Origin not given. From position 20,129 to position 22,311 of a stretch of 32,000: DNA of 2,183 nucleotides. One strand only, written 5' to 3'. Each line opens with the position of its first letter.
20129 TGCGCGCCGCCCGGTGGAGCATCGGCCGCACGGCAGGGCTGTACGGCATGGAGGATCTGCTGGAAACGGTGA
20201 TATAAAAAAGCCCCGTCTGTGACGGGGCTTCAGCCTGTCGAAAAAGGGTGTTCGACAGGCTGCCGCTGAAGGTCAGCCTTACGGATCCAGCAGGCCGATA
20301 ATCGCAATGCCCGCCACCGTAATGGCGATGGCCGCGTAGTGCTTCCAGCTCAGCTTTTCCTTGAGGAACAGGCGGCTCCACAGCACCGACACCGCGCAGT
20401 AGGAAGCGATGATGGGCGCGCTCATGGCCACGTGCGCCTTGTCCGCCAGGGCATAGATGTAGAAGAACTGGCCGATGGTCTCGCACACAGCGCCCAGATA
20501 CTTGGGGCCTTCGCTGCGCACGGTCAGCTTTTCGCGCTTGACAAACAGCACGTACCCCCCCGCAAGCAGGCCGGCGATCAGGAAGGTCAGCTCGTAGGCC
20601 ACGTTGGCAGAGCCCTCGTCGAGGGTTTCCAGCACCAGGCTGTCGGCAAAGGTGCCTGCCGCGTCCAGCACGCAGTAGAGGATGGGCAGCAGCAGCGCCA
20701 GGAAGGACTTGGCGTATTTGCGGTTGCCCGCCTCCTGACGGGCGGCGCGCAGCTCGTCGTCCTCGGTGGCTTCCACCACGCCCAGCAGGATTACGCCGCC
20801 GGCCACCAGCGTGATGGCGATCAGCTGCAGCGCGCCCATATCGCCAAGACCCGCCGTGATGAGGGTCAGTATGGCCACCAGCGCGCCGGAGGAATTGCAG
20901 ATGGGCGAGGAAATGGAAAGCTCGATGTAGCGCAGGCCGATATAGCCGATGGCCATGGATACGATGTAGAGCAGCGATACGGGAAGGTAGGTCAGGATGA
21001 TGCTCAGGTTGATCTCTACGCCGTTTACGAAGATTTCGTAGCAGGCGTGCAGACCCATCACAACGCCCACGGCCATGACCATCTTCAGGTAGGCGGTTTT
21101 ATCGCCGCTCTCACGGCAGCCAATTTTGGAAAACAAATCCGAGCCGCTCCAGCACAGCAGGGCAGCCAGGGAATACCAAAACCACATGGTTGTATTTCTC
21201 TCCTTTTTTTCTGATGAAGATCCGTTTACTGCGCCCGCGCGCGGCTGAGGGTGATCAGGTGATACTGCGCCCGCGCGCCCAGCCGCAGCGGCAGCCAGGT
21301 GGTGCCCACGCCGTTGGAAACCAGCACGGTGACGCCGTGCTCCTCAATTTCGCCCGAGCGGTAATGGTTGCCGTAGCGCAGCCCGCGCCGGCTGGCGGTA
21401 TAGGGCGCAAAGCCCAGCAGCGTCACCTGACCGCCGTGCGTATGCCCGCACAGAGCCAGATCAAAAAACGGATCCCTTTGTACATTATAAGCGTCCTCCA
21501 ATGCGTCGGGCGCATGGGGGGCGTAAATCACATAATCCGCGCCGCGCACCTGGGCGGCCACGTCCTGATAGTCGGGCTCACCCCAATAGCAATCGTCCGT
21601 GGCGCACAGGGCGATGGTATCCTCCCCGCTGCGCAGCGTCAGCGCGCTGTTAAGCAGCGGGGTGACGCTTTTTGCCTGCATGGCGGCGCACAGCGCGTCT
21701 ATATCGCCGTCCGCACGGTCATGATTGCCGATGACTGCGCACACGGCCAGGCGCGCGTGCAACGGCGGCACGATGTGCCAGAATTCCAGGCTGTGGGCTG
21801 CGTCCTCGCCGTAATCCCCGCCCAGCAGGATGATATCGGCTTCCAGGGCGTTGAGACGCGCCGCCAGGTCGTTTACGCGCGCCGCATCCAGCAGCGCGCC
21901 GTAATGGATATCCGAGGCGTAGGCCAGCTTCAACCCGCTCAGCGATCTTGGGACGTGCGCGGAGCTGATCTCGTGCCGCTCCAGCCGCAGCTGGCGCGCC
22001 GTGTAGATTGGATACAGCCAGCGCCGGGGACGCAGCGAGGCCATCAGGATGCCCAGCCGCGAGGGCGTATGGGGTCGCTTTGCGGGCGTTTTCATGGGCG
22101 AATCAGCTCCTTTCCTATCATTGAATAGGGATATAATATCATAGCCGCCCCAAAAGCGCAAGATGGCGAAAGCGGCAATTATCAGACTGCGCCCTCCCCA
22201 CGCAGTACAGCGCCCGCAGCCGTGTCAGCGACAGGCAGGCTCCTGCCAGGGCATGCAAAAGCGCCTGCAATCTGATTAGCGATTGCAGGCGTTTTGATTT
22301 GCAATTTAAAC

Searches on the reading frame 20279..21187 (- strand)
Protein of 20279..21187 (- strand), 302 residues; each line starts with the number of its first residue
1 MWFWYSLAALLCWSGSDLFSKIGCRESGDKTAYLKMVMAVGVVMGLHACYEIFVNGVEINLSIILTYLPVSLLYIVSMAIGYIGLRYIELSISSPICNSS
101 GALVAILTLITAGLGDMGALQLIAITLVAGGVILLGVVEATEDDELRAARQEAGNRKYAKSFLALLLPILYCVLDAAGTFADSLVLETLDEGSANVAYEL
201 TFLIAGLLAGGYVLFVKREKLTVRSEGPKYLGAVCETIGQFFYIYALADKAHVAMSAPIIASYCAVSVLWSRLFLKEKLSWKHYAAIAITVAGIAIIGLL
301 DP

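Call 7: search_protein_families(library=pfam, proteins=[window:20279-21187:-], max_evalue=0.01)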
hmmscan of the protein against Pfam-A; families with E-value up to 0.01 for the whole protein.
window:20279-21187:- (302 aa): 4 families
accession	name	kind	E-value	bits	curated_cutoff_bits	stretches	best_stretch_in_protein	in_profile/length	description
PF00892.27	EamA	-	4.3e-12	46.9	28.2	2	200-298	36-134/135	EamA-like transporter family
PF10639.15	TMEM234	-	1.5e-05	25.5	30.1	0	77-135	54-112/113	Putative transmembrane family 234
PF03151.22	TPT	-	0.0006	19.7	30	1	232-296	71-134/291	Triose-phosphate Transporter family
PF08449.17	UAA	-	0.00094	18.8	26.2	1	65-296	68-306/311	UAA transporter family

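Call 8: search_protein_families(library=ncbifam, proteins=[window:20279-21187:-], max_evalue=0.01)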
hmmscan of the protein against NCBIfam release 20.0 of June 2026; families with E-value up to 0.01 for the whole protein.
window:20279-21187:- (302 aa): 3 families
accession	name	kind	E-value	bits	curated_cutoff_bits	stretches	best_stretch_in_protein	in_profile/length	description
TIGR00950.1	2A78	equivalog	2.9e-06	26.9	230.2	1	200-297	23-117/264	carboxylate/amino acid/amine transporter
TIGR03340.1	phn_DUF6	hypoth_equivalog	6.2e-06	26.1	288.15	1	70-296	72-280/281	phosphonate utilization associated putative membrane protein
NF050091.1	ArAmAcExpYddG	equivalog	0.00019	21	300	0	103-151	16-63/285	aromatic amino acid exporter YddG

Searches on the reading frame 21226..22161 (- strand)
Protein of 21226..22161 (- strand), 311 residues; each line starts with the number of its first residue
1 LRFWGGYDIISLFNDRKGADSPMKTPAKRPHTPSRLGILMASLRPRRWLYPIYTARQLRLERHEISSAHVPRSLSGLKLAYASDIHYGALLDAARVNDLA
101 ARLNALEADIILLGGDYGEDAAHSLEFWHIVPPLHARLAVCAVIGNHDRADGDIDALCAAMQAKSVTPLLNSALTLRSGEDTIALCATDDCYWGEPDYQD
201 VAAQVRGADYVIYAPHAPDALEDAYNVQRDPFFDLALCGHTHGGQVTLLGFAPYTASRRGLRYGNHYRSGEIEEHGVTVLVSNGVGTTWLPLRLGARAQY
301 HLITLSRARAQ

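Call 7: search_protein_families(library=pfam, proteins=[window:21226-22161:-], max_evalue=0.01)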
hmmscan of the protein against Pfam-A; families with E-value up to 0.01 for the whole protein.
window:21226-22161:- (311 aa): 2 families
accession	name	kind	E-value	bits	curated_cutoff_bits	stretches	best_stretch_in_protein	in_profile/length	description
PF00149.33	Metallophos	-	4.6e-08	34.2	21.5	1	78-243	2-190/191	Calcineurin-like phosphoesterase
PF12850.12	Metallophos_2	-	1.2e-06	29.1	27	1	78-244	2-119/154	Calcineurin-like phosphoesterase superfamily domain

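Call 8: search_protein_families(library=ncbifam, proteins=[window:21226-22161:-], max_evalue=0.01)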
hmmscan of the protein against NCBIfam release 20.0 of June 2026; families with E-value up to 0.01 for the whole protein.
window:21226-22161:- (311 aa): 2 families
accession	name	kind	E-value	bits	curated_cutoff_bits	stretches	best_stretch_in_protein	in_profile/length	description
NF008460.0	PRK11340.1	equivalog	9.7e-20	71.1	188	1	59-305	34-270/271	phosphodiesterase YaeI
NF033458.1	lipid_A_LpxG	equivalog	1.3e-12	47.7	350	1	56-149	24-119/321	UDP-2,3-diacylglucosamine diphosphatase LpxG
